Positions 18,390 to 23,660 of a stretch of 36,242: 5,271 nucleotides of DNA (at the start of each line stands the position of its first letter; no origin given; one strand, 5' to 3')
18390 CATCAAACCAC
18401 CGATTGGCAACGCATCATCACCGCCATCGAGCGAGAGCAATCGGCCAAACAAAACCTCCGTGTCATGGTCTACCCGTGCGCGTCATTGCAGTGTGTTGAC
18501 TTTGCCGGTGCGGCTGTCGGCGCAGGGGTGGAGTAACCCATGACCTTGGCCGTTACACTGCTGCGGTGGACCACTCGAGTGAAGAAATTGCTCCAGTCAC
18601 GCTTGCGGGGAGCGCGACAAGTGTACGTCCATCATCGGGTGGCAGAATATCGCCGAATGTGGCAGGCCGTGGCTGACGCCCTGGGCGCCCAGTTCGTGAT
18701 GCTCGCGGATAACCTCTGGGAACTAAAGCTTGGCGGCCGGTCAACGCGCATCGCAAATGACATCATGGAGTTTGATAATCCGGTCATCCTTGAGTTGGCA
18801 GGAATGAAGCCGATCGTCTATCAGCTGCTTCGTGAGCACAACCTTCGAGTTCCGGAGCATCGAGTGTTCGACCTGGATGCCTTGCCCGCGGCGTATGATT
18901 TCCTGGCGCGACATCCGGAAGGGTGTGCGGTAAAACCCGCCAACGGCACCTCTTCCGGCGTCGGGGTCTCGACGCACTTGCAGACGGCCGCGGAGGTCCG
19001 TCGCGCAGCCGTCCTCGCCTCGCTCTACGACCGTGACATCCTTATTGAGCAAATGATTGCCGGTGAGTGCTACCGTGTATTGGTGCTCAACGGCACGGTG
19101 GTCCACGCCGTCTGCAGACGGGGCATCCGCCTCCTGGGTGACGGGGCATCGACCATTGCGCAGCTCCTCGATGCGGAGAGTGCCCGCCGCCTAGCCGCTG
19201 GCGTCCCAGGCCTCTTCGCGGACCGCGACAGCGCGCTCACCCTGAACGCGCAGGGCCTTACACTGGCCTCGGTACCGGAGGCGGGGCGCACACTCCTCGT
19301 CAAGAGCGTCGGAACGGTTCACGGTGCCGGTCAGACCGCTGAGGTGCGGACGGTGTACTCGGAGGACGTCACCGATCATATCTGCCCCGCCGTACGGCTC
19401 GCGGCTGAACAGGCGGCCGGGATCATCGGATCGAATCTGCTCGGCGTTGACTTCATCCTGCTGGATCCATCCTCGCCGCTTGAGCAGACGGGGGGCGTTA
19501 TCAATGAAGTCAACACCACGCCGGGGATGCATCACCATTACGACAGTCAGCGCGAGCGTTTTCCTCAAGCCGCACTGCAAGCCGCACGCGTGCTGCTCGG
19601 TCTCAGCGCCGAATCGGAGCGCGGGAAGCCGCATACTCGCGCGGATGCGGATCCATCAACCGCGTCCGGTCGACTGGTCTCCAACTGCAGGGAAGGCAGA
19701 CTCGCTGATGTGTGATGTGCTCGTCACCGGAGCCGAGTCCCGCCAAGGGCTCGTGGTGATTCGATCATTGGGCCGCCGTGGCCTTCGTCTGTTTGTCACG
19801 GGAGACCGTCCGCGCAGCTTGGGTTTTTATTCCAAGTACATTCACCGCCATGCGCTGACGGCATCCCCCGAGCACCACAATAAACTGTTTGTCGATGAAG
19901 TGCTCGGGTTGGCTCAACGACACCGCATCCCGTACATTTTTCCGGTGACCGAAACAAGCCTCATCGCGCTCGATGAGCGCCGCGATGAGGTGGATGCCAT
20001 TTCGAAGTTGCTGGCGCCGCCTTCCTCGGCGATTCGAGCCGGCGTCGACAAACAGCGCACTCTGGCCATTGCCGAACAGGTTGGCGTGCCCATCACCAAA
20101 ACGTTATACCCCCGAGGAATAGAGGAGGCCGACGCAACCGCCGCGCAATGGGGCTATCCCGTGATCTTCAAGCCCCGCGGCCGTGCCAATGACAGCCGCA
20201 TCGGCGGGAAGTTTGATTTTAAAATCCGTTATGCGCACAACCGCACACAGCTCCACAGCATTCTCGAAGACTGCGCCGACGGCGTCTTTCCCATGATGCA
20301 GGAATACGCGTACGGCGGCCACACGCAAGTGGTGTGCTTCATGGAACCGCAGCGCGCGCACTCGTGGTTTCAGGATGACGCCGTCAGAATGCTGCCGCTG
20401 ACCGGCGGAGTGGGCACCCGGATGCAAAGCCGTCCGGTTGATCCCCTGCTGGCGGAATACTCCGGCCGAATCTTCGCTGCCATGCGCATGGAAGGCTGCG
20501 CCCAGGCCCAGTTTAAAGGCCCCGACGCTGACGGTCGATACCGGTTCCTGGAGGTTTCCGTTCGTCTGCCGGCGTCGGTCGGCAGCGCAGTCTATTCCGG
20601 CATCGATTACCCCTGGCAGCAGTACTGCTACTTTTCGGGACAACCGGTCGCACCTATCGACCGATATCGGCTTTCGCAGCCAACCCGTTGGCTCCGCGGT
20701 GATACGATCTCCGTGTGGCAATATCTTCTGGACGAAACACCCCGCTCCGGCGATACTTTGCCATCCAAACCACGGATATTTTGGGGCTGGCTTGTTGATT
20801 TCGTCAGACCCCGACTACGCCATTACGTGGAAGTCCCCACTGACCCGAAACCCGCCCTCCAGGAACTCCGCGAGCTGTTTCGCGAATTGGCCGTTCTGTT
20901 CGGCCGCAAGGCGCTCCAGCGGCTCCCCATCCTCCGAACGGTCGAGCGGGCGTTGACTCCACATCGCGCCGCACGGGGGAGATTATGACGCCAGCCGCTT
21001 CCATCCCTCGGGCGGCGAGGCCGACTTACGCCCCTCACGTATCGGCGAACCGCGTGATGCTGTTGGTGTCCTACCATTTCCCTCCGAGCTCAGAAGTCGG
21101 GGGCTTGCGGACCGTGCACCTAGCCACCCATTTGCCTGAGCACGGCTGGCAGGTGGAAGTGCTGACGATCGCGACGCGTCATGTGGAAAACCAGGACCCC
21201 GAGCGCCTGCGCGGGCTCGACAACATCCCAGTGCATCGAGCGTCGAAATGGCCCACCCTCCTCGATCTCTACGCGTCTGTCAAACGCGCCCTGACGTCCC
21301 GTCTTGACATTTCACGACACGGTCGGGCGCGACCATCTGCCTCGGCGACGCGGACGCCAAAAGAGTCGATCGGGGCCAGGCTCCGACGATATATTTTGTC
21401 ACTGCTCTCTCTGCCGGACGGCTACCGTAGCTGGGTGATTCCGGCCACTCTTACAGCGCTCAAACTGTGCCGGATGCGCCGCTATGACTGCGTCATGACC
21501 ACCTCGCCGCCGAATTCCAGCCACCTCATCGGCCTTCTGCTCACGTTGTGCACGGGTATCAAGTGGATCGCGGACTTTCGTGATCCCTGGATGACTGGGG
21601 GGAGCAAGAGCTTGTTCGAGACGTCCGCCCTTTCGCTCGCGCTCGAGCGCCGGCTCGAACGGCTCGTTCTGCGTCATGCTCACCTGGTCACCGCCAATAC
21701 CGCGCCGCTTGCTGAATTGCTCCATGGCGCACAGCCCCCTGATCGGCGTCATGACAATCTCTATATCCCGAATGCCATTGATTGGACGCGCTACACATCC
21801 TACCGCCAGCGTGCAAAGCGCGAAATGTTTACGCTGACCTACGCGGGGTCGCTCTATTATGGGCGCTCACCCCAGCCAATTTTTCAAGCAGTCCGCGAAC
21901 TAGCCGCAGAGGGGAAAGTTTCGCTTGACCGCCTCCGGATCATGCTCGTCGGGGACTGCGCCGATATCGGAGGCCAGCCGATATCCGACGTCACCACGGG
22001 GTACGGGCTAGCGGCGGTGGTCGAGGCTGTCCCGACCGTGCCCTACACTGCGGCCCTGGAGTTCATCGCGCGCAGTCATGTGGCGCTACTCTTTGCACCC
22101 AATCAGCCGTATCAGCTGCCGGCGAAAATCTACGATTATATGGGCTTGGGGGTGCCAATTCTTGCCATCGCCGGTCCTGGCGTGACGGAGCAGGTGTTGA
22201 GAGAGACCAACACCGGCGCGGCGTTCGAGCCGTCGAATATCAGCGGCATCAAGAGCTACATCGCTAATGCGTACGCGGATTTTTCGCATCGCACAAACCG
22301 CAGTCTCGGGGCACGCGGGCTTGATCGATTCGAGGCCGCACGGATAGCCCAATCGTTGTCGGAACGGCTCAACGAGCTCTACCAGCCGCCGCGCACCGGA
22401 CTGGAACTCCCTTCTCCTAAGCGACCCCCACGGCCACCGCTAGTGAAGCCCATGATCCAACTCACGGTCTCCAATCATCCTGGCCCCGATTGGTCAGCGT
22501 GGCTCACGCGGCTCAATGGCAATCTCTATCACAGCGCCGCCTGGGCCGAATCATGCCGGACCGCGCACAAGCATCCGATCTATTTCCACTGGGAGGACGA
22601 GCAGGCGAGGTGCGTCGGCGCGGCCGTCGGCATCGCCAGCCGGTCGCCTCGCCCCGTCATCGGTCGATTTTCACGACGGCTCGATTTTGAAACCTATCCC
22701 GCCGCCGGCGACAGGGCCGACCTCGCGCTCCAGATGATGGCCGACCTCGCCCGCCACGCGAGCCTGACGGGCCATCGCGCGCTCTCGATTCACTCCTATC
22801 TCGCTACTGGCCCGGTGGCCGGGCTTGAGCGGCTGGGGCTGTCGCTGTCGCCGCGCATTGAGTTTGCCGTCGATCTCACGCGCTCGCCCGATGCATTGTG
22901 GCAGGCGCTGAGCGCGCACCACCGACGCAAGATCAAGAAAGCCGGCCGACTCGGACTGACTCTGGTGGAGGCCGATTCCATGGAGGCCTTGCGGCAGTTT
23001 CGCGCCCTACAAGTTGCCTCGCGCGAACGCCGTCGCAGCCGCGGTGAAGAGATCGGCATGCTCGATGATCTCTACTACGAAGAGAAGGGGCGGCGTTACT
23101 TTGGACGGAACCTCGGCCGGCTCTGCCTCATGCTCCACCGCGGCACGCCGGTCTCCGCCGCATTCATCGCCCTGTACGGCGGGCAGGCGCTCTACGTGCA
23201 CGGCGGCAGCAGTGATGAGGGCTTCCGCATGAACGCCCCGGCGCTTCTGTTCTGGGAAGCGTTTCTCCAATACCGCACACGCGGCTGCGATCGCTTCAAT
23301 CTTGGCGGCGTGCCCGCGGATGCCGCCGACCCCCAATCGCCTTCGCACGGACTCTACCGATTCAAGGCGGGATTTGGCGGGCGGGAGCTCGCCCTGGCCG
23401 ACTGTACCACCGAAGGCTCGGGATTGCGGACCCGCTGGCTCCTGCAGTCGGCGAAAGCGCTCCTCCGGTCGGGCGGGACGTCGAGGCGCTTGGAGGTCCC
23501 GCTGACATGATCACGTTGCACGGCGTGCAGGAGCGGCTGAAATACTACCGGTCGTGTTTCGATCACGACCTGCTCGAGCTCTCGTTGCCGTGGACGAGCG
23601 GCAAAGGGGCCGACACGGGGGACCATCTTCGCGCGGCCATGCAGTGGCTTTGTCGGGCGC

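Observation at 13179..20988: Sulfolactate-synthesis cassette (ComA/ComB) coupled to a LarA-like enzyme, three ATP-grasp ligases and an acyltransferase inside a Wzx/Wzy EPS operon: candidate undescribed sulfonate/peptide decoration module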

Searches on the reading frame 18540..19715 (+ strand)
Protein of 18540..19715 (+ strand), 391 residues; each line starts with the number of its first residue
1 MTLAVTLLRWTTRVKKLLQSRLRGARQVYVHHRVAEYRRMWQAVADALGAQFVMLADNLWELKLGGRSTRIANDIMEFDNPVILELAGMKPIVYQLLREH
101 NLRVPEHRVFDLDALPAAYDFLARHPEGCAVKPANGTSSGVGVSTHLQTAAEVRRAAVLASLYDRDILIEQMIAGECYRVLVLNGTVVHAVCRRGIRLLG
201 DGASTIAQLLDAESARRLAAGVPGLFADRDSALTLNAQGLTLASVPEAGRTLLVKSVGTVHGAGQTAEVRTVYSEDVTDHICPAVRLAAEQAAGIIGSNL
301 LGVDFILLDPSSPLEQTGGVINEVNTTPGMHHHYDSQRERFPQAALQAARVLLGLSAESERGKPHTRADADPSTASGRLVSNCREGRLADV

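Call 3: search_protein_families(library=pfam, proteins=[window:18540-19715:+], max_evalue=0.01)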
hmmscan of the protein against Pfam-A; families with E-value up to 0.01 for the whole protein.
window:18540-19715:+ (391 aa): 2 families
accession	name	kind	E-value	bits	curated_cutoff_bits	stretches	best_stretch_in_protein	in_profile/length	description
PF07478.18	Dala_Dala_lig_C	-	1.9e-08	34.5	24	1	129-184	39-92/204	D-ala D-ala ligase C-terminus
PF14397.11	ATPgrasp_ST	-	0.0071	16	31.4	0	88-148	20-81/278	Sugar-transfer associated ATP-grasp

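Call 4: search_protein_families(library=ncbifam, proteins=[window:18540-19715:+], max_evalue=0.01)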
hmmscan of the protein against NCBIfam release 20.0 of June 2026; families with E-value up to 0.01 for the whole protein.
window:18540-19715:+ (391 aa): 18 families
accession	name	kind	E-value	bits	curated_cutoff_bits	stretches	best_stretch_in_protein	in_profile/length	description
NF010623.0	PRK14016.1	subfamily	6e-40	137.2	877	1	56-334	181-453/871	cyanophycin synthetase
TIGR02068.2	cya_phycin_syn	equivalog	9.4e-39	133.1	850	1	56-334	180-452/862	cyanophycin synthetase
TIGR03103.1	trio_acet_GNAT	equivalog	1.1e-36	126.5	569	1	57-334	265-528/547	N-acetylglutaminylglutamine synthetase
NF002688.0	PRK02471.1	equivalog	3.5e-23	81.9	425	1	53-334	452-733/756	bifunctional glutamate--cysteine ligase GshA/glutathione synthetase GshB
TIGR01435.1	glu_cys_lig_rel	equivalog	1.1e-10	40.4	656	1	79-337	459-707/719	bifunctional glutamate--cysteine ligase/glutathione synthetase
NF002378.0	PRK01372.1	subfamily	2.3e-09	36.4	243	1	94-190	105-196/305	D-alanine--D-alanine ligase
TIGR01205.1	D_ala_D_alaTIGR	subfamily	1e-08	34.6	245.65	1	95-187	112-206/318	D-alanine--D-alanine ligase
NF002528.0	PRK01966.1-4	subfamily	3.9e-07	29.2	262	1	122-184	180-240/366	D-alanine--D-alanine ligase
NF002525.0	PRK01966.1-1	equivalog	9.6e-06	24.8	457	1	129-190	182-241/364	D-alanine--D-alanine ligase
NF002527.0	PRK01966.1-3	equivalog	1.2e-05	24.7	310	0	128-182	158-210/332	D-alanine--D-alanine ligase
NF000206.1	D_ala_D_lac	equivalog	1.5e-05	24.2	550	1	90-177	133-214/342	D-alanine--(R)-lactate ligase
NF002526.0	PRK01966.1-2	equivalog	2e-05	23.6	449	1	129-183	180-232/362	D-alanine--D-alanine ligase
NF012216.1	D_ala_D_lac_VanB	exception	3e-05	23.4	750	1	90-176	132-212/342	D-alanine--(R)-lactate ligase VanB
NF000470.1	D_ala_D_lac_VanM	exception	4.8e-05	22.8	760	1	90-184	133-221/343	D-alanine--(R)-lactate ligase VanM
NF012217.1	D_ala_D_lac_VanA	exception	5.6e-05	22.5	775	1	90-191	133-228/343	D-alanine--(R)-lactate ligase VanA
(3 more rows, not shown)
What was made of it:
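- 18540..19715 (+): AG2: ATP-grasp ligase like the G domain of cyanophycin synthetase and like N-acetylglutaminylglutamine synthetase. NF010623, 137 bits over profile positions 181-453 of 871; TIGR03103, 126 bits (call 4).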

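Call 65: search_solved_structures(query=window:18540-19715:+, max_evalue=0.001)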
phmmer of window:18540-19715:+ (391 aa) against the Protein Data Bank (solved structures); distinct sequences matched with E-value up to 0.001: 11.
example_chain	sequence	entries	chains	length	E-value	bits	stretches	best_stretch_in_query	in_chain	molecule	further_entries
7lgn_A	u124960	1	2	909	1e-21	80.8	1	68-336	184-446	Cyanophycin synthase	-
7lgm_A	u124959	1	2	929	1.1e-20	77.4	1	68-335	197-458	Cyanophycin synthase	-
7wac_A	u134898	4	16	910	2.4e-18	69.7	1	84-338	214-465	Cyanophycin synthase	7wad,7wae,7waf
8fxh_A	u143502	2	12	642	7.6e-17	64.8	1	58-334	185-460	RimK domain-containing protein ATP-grasp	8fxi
7lg5_A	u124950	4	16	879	5e-16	62.1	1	61-335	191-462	Cyanophycin synthase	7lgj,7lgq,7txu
7txv_A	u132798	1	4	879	5.1e-16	62.1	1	61-335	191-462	Cyanophycin synthase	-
7ta5_A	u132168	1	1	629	5.6e-12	48.8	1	81-334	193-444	Glutathione synthase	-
3ln6_A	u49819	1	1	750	4.2e-11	45.9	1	78-335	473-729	Glutathione biosynthesis bifunctional protein gshAB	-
3ln7_A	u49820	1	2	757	4.2e-09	39.3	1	62-333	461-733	Glutathione biosynthesis bifunctional protein gshAB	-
3r5f_A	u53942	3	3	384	0.00034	23.2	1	90-192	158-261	D-alanine--D-alanine ligase 1 | D-alanine--D-alanine ligase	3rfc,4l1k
3e5n_A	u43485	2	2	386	0.00034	23.1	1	90-192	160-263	D-alanine-D-alanine ligase A | D-alanine--D-alanine ligase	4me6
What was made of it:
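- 18540..19715 (+): PDB CphA 7lgn, 81 bits (call 65).
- On Cyanophycin synthetase (CphA1): AG2 is 391 aa and matches only profile positions 180-453 (calls 4, 65).
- Closest known: Cyanophycin synthetase CphA1 / N-acetylglutaminylglutamine synthetase. Same: AG2 aligns with the ATP-grasp G domain of these enzymes (calls 4, 65).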

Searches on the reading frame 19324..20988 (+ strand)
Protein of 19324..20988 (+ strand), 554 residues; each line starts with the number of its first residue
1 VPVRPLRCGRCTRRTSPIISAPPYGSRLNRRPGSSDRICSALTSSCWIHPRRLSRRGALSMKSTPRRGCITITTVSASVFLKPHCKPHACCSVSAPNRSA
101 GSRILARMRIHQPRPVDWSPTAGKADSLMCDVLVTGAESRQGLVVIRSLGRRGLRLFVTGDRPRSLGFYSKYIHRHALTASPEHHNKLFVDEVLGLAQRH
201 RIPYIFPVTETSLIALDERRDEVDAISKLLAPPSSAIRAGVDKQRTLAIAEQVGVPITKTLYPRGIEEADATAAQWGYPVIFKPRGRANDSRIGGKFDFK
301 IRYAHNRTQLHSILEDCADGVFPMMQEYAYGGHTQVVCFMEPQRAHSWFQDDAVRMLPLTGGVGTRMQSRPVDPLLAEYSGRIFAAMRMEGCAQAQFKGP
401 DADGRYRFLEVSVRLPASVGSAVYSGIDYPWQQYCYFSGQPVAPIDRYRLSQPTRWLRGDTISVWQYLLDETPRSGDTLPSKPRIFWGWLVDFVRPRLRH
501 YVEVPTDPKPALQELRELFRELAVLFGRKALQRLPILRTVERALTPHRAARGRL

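Call 3: search_protein_families(library=pfam, proteins=[window:19324-20988:+], max_evalue=0.01)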
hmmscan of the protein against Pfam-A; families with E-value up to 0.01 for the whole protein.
window:19324-20988:+ (554 aa): 2 families
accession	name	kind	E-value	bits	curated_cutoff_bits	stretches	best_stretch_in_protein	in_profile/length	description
PF15632.11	ATPgrasp_Ter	-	0.0016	18.6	29.1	1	372-440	45-111/131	ATP-grasp in the biosynthetic pathway with Ter operon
PF02786.22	CPSase_L_D2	-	0.0024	17.8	19.8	0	242-284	1-45/211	Carbamoyl-phosphate synthase L chain, ATP binding domain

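Call 4: search_protein_families(library=ncbifam, proteins=[window:19324-20988:+], max_evalue=0.01)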
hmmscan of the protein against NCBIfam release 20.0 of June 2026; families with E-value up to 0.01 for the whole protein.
window:19324-20988:+ (554 aa): 7 families
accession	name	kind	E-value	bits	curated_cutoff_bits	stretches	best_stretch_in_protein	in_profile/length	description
NF009402.0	PRK12767.1-1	equivalog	5.4e-11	41.9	218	1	130-290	3-161/329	carbamoyl phosphate synthase-like protein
NF005315.0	PRK06849.1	equivalog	4.1e-09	35.9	406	1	131-284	6-159/389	hypothetical protein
TIGR00768.1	rimK_fam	subfamily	0.0002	20.8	143.4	1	233-285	78-130/276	RimK family alpha-L-glutamate ligase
NF009406.0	PRK12767.1-5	equivalog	0.00084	18.5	271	1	181-339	51-199/327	carbamoyl phosphate synthase-like protein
NF009404.0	PRK12767.1-3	equivalog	0.0011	17.9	316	1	180-286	48-155/344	carbamoyl phosphate synthase-like protein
TIGR02144.1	LysX_arch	equivalog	0.0029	16.7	275.6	1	234-285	79-130/281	lysine biosynthesis protein LysX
TIGR02068.2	cya_phycin_syn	equivalog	0.0055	14.7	850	1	235-285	206-256/862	cyanophycin synthetase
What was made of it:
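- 19708..20988 (+): AG3: ATP-grasp paralog of AG1. Weak PRK12767/PRK06849 hits (call 4).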

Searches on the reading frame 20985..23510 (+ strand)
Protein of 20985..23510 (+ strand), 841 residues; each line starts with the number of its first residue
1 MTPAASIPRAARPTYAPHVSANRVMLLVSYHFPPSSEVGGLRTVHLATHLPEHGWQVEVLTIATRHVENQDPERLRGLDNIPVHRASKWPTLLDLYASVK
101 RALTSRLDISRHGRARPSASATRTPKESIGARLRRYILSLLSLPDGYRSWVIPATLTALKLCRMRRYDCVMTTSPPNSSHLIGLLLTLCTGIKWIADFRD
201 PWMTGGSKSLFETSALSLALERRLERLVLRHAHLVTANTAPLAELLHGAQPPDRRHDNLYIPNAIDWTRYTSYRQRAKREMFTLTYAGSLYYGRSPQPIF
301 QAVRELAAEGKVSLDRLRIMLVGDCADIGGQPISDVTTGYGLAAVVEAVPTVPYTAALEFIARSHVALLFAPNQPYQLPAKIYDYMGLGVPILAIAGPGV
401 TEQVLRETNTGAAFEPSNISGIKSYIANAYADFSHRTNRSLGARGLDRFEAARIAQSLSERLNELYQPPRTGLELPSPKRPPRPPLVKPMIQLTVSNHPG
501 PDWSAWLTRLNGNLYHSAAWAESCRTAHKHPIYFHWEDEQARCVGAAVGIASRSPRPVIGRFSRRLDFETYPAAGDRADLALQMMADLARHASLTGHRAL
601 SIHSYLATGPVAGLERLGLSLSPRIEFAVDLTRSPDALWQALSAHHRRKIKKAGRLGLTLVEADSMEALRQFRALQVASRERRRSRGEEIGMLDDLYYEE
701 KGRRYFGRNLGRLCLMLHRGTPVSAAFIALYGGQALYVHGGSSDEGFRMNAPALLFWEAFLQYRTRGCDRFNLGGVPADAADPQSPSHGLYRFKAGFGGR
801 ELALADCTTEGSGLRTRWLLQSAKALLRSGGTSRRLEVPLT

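Call 6: search_protein_families(library=pfam, proteins=[window:20985-23510:+], max_evalue=0.001)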
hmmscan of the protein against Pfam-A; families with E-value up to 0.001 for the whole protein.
window:20985-23510:+ (841 aa): 6 families
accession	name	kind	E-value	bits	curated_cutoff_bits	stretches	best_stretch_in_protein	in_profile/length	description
PF02388.22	FemAB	-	3.8e-16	59.4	24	1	721-799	306-380/406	FemAB family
PF13579.12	Glyco_trans_4_4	-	1e-10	42.6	29.7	1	42-255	6-151/158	Glycosyl transferase 4-like domain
PF13480.13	Acetyltransf_6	-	1.3e-09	38.8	22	1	645-775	6-136/143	Acetyltransferase (GNAT) domain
PF13439.12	Glyco_transf_4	-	1.6e-06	28.7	28.5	0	144-266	50-167/170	Glycosyltransferase Family 4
PF00534.26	Glycos_transf_1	-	4.7e-05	23.4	26.4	1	282-437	16-163/172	Glycosyl transferases group 1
PF13692.12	Glyco_trans_1_4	-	0.0002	22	27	1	284-431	4-141/142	Glycosyl transferases group 1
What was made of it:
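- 20985..23510 (+): GT4-like glycosyltransferase fused to a FemAB-family aminoacyl transferase, directly downstream. Pfam Glyco_trans_4_4 plus FemAB/Acetyltransf_6 (call 6).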

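Call 8: search_protein_families(library=ncbifam, proteins=[window:20985-23510:+], max_evalue=0.0001)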
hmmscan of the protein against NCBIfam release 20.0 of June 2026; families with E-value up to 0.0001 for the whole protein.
window:20985-23510:+ (841 aa): 1 family
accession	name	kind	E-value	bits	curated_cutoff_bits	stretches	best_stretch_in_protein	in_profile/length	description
TIGR03019.1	pepcterm_femAB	equivalog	2.3e-07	30.2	260.35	1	511-800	12-277/330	FemAB family XrtA/PEP-CTERM system-associated protein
